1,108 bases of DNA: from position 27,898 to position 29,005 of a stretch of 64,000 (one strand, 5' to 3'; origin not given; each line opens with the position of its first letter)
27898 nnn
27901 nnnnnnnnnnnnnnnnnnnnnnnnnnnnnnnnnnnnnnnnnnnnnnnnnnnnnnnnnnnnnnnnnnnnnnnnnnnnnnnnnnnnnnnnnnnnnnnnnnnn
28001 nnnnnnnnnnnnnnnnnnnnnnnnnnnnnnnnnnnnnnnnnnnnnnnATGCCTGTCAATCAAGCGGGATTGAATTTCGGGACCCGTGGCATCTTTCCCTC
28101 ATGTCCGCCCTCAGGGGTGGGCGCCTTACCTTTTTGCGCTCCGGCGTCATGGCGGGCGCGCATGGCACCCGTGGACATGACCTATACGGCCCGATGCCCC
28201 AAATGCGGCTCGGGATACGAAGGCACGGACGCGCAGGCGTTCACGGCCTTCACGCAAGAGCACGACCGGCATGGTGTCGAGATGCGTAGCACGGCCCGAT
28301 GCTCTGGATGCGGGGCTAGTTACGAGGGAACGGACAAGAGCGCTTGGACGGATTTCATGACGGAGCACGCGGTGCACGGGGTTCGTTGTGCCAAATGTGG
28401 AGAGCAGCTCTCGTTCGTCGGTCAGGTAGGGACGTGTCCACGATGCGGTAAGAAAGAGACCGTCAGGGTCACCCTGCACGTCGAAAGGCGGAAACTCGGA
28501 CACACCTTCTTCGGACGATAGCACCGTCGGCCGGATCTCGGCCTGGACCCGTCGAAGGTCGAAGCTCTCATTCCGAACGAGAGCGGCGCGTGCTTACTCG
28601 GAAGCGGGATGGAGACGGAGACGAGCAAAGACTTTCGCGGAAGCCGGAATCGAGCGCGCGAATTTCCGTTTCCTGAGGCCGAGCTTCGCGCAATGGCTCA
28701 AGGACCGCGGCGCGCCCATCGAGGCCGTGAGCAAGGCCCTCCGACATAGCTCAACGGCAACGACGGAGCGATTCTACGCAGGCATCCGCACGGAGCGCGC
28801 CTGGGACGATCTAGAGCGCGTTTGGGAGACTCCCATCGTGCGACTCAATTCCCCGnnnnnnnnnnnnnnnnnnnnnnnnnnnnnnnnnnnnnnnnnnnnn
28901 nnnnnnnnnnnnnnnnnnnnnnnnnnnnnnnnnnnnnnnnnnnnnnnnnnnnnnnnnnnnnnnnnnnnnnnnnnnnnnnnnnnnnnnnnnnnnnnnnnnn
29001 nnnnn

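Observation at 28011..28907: TIR-bounded 848-bp element remnant with degenerate tyrosine recombinase, flanked by tRNA-3'-end-like direct repeats, next to the TBP gene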

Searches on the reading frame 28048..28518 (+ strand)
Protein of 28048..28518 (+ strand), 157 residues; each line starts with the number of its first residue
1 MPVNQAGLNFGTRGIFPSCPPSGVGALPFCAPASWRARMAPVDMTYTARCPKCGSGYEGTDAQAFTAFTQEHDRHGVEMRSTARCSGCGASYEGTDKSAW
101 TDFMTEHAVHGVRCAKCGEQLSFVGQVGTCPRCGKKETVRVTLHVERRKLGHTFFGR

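Call 13: search_protein_families(library=pfam, max_evalue=10, proteins=[window:28048-28518:+])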
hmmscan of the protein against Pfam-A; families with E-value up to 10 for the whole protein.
seq(157 aa): 79 families (the best 25 are shown)
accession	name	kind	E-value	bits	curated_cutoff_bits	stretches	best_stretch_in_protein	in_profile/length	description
PF13717.11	Zn_ribbon_4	-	5.4e-05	23.5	30.3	2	49-57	4-12/36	zinc-ribbon domain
PF18912.6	DZR_2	-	6.7e-05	23.1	27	1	110-136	20-45/56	Double zinc ribbon domain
PF05129.18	Zn_ribbon_Elf1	-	0.00014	22.3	29.8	1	129-146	24-41/79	Transcription elongation factor Elf1 like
PF09723.15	Zn_ribbon_8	-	0.00023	21.6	34.4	2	113-141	7-40/41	Zinc ribbon domain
PF01155.25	HypA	-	0.00024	21.5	28.9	2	104-138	63-97/112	Hydrogenase/urease nickel incorporation, metallochaperone, hypA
PF01096.23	Zn_ribbon_TFIIS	-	0.0011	19.1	21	1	129-144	2-17/39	Transcription factor S-II (TFIIS)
PF12773.13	DZR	-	0.0019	18.7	27.3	2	85-134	15-45/45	Double zinc ribbon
PF08271.17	Zn_Ribbon_TF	-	0.0036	17.3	29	2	129-139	2-12/43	TFIIB zinc-binding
PF13453.11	Zn_ribbon_TFIIB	-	0.0045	16.8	22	1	49-65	1-17/41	Transcription factor zinc-finger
PF07191.17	Zn_ribbon_6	-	0.0063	16.9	25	1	85-136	3-38/67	Double zinc ribbon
PF17283.8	Zn_ribbon_SprT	-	0.0068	16.9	28.1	2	45-55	2-12/38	SprT-like zinc ribbon domain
PF23475.1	zf-Tbcl_FmdE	-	0.0084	16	23.2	3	44-57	4-17/35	FmdE treble clef zinc finger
PF16003.10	DUF4776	-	0.0091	15.5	27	1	113-141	8-36/503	Domain of unknown function (DUF4776)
PF14690.11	Zn_ribbon_ISL3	-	0.018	15.9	25.5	1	127-148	2-22/47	zinc-finger of transposase IS204/IS1001/IS1096/IS1165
PF18439.7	zf_UBZ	-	0.023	14.8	25.6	1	129-136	4-11/32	Ubiquitin-Binding Zinc Finger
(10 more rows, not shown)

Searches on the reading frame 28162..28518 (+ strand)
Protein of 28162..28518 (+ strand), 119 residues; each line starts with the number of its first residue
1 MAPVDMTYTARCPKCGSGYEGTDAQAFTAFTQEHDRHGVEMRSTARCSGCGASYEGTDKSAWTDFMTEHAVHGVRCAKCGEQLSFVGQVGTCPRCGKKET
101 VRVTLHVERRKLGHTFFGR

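Call 35: search_protein_families(library=ncbifam, max_evalue=0.01, proteins=[window:28162-28518:+])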
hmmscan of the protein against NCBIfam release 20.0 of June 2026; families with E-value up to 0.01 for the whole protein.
seq(119 aa): 6 families
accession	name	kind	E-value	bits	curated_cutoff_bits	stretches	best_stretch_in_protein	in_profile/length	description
TIGR04165.1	methano_modCys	hypoth_equivalog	1.5e-06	28.3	60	1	10-55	8-47/50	TIGR04165 family Cys-rich peptide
NF047912.1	ECs_2282_CxxC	subfamily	1.4e-05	24.9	37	0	63-84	17-38/60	ECs_2282 family putative zinc-binding protein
TIGR02605.1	CxxC_CxxC_SSSS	subfamily_domain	0.00039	20.4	31.3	0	75-103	7-40/52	FmdB family zinc ribbon protein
TIGR04104.1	cxxc_20_cxxc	subfamily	0.00097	19.5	45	0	12-65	3-46/93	TIGR04104 family putative zinc finger protein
NF011481.0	PRK14890.1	equivalog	0.0027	17.7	61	0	68-103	4-41/61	putative Zn-ribbon RNA-binding protein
NF038384.1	zinc_YnfU_fam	subfamily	0.0057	16.2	36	0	9-17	16-24/52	YnfU family zinc-binding protein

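Call 63: search_protein_families(library=phrogs, max_evalue=0.001, proteins=[window:28162-28518:+])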
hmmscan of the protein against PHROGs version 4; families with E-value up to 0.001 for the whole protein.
seq(119 aa): 2 families
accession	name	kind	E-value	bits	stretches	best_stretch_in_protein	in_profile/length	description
phrog_2945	-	unknown function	6.5e-06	26.9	0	6-25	6-25/68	-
phrog_9369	-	unknown function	0.00031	21.5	0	43-87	10-54/69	-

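Call 72: search_protein_representatives(protein=window:28162-28518:+)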
Query: 119 residues. Proteins with E-value up to 0.001 (for the whole library): 7; up to 1e-10: 3; up to 1e-30: 2. The best 7 are listed.
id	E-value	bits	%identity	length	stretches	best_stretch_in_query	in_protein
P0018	1.3e-77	274.1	100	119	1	1-119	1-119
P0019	1.8e-31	125.2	55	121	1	1-119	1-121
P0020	1.3e-27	112.6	68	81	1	41-119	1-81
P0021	3.7e-08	49.9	58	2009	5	6-24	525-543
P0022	5.2e-08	49.4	-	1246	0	-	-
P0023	4.1e-07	46.5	41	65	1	41-98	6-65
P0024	9.5e-04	35.6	42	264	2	68-98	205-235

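Call 74: find_encoding_contigs(protein=P0019, flank=5000, max_places=4)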
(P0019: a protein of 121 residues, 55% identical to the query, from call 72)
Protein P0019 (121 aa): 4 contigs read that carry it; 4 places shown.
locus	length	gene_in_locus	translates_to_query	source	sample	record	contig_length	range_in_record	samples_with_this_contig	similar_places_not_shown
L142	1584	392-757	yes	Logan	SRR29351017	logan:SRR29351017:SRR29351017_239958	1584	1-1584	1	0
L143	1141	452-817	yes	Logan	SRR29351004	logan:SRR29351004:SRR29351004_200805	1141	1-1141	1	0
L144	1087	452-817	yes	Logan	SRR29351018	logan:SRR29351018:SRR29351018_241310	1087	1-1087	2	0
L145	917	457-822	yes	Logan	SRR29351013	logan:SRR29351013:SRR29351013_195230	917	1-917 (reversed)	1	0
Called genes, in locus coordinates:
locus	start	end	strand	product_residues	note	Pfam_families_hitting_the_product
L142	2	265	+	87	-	?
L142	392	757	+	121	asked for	-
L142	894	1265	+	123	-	PF01248:Ribosomal_L7Ae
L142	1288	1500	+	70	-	PF01200:Ribosomal_S28e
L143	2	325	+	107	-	?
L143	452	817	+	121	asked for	-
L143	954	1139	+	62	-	?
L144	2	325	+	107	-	?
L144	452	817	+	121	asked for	-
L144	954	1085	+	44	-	?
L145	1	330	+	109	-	?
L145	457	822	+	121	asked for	-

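Call 78: find_encoding_contigs(protein=P0020, flank=6000, max_places=4)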
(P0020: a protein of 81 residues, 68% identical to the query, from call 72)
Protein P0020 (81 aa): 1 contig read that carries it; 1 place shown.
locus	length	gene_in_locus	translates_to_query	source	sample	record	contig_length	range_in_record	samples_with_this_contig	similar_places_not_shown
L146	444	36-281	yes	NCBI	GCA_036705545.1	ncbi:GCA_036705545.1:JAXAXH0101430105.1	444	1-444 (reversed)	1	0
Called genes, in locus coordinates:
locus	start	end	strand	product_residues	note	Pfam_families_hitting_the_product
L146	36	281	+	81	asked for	-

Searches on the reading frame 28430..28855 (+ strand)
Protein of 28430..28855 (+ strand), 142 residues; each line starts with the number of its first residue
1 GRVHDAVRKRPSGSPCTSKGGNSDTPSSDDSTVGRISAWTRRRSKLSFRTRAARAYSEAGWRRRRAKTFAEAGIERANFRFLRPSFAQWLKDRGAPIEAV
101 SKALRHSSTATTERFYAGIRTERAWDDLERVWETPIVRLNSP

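Call 13: search_protein_families(library=pfam, max_evalue=10, proteins=[window:28430-28855:+])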
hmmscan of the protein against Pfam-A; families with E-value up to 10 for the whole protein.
seq(142 aa): 1 family
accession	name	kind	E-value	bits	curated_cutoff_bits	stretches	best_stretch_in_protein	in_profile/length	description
PF00589.27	Phage_integrase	-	1.7e-07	31.6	27.1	1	38-117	81-166/172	Phage integrase family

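Call 20: find_homologous_proteins(query=window:28511-28855:+, max_evalue=0.001)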
Query seq(115 aa) (115 aa): 10 proteins with E <= 0.001 among 16 candidates.
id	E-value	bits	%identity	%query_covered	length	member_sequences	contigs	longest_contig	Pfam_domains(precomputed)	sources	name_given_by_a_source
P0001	7.5e-42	160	91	76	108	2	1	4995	PF00589.28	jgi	-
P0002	5.3e-35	138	85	69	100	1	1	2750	PF00589.28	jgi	jgi:integrase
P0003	2.8e-31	126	81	68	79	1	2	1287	-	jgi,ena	-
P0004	4.4e-25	106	59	80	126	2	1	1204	PF00589.28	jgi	-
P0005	3.0e-24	104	79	55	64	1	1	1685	-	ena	-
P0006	3.2e-18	84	93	40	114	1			-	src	-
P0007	5.6e-14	71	82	38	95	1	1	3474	-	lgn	-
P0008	7.5e-12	64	73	44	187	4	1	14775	-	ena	-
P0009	1.7e-11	63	73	44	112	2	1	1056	-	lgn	-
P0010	2.9e-11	62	73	44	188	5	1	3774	-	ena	-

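Call 24: find_encoding_contigs(protein=P0008, flank=10000)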
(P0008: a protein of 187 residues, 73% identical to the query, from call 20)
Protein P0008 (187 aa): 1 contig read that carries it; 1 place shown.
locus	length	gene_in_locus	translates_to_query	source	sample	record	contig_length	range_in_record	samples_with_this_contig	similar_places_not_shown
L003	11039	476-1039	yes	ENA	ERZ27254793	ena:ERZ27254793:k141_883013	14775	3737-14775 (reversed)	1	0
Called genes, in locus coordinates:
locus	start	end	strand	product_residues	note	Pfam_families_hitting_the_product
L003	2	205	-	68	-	?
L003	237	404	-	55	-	-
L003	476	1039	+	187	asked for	-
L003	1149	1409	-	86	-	-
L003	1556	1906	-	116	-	PF01521:Fe-S_biosyn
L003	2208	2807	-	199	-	PF01022:HTH_5 (weak), PF12802:MarR_2 (weak), PF12840:HTH_20 (weak), PF13404:HTH_AsnC-type, PF13412:HTH_24, PF25212:HVO_A0114 (weak), PF09339:HTH_IclR, PF24273:TRASH_HVO_1752_C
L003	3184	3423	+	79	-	-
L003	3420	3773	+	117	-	-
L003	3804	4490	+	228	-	-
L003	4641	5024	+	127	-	PF01972:SDH_protease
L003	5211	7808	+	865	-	PF00403:HMA, PF00122:E1-E2_ATPase, PF00702:Hydrolase, PF08282:Hydrolase_3 (faint)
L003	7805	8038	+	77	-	-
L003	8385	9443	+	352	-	PF00005:ABC_tran, PF02463:SMC_N (faint), PF13304:AAA_21 (faint)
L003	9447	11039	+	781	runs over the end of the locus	PF12704:MacB_PCD (weak), PF02687:FtsX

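Call 25: find_encoding_contigs(protein=P0001, flank=10000)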
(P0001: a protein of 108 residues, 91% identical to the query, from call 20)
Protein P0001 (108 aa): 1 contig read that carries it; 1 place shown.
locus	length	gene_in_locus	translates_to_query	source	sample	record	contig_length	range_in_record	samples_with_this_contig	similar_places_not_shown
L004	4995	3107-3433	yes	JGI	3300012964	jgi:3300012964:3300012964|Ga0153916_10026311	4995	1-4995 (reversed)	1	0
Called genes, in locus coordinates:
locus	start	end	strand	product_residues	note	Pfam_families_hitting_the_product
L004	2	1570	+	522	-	?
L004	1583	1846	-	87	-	-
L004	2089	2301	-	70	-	-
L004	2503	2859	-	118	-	-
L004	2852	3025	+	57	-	-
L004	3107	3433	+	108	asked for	PF00589:Phage_integrase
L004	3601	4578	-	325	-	PF13620:CarboxypepD_reg, PF13715:CarbopepD_reg_2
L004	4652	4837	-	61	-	PF01599:Ribosomal_S27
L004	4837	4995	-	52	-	?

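Call 26: find_encoding_contigs(protein=P0004, flank=10000)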
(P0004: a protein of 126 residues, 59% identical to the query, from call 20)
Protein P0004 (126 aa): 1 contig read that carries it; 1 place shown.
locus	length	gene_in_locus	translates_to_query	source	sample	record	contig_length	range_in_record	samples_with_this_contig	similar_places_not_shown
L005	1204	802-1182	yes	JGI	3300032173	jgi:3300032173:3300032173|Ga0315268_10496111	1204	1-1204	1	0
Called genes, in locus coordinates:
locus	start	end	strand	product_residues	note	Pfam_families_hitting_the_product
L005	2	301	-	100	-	?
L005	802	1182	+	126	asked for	PF00589:Phage_integrase (weak)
